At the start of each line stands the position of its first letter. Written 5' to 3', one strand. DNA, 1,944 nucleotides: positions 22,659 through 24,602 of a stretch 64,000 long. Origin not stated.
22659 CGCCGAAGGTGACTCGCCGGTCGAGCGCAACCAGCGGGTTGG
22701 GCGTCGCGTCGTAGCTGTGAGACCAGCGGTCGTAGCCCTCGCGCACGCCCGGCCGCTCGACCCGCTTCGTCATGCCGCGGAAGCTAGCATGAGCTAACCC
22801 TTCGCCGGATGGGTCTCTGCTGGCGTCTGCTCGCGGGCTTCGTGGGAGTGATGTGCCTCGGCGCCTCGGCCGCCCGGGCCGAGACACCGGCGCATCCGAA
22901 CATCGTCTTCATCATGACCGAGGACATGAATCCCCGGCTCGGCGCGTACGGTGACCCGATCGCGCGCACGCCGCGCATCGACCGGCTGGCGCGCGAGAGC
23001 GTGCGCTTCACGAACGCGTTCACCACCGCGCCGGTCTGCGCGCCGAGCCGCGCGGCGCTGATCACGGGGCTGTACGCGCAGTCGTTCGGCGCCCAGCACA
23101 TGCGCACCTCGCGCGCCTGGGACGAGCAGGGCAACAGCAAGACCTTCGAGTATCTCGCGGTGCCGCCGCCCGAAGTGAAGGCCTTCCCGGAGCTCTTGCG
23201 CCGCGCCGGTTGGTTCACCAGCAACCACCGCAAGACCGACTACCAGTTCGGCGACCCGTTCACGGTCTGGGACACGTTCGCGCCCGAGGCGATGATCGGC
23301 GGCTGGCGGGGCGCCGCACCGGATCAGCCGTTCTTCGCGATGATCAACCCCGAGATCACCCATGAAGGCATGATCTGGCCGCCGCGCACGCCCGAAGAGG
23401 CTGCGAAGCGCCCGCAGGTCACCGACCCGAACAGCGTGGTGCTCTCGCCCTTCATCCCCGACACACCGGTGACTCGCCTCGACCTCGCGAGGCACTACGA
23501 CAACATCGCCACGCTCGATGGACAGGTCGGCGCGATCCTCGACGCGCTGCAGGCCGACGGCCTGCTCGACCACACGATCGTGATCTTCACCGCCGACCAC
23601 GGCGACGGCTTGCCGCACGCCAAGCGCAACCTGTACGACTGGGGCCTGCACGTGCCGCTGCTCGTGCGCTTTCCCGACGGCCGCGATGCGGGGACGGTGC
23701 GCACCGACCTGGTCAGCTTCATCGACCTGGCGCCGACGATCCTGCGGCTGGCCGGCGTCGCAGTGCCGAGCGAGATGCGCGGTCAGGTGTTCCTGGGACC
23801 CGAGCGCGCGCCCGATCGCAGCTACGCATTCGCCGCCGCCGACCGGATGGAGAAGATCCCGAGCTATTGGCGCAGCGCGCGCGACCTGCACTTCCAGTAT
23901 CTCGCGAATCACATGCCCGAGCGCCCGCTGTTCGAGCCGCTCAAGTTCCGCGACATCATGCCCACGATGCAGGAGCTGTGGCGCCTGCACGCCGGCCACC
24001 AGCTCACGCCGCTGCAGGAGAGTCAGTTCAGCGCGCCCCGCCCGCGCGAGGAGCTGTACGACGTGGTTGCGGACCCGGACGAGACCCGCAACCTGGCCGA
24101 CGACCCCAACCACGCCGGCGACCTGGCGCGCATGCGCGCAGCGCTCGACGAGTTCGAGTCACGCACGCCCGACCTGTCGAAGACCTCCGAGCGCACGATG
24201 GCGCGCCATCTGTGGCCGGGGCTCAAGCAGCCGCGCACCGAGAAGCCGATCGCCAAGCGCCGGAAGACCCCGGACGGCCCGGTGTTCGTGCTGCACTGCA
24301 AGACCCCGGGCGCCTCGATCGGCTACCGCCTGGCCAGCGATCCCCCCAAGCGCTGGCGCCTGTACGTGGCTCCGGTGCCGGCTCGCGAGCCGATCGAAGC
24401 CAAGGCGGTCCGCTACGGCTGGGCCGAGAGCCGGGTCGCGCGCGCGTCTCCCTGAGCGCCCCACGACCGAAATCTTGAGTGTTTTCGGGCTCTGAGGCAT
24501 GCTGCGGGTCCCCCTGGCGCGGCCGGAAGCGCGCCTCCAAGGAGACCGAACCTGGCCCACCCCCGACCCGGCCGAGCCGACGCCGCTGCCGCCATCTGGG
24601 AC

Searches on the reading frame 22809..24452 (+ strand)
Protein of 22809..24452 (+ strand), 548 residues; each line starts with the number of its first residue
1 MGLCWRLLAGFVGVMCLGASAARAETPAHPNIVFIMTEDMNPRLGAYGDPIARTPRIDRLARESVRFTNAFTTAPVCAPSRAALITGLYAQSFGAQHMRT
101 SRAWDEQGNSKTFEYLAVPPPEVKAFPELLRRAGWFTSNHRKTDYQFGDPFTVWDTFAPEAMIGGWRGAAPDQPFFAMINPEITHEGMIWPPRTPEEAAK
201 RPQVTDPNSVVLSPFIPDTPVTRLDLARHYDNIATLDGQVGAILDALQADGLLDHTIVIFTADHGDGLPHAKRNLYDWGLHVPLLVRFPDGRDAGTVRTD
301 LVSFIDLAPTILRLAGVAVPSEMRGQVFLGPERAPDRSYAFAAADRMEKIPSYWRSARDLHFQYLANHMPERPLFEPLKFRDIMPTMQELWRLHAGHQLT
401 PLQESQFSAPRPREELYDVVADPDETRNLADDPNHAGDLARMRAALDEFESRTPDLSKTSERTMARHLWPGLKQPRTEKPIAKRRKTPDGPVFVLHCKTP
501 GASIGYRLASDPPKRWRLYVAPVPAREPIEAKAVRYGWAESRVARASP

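Call 30: search_protein_families(library=ncbifam, proteins=[window:22809-24452:+], max_evalue=0.01)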
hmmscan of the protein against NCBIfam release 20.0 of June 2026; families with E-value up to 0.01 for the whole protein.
window:22809-24452:+ (548 aa): 6 families
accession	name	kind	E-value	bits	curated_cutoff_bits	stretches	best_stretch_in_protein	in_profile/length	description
NF010322.0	PRK13759.1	equivalog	2e-38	132.2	481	2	226-328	267-376/486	arylsulfatase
TIGR03417.1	chol_sulfatase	equivalog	1.6e-36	126.2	433.45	3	229-324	255-353/500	choline-sulfatase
NF045661.1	HdlasePehA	equivalog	3.3e-27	95.3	900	2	229-329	284-389/506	phosphoric/sulfuric ester hydrolase PehA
NF052527.1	Mn_arylsulf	exception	2.7e-14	52.9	850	2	30-105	2-79/479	manganese-dependent arylsulfatase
NF038282.1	LapC_YejM_PbgA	exception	3.3e-06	25.7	825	1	228-310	413-495/584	LPS biosynthesis-modulating metalloenzyme YejM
TIGR01307.1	pgm_bpd_ind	equivalog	0.00039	19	330.65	1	232-328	410-503/504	2,3-bisphosphoglycerate-independent phosphoglycerate mutase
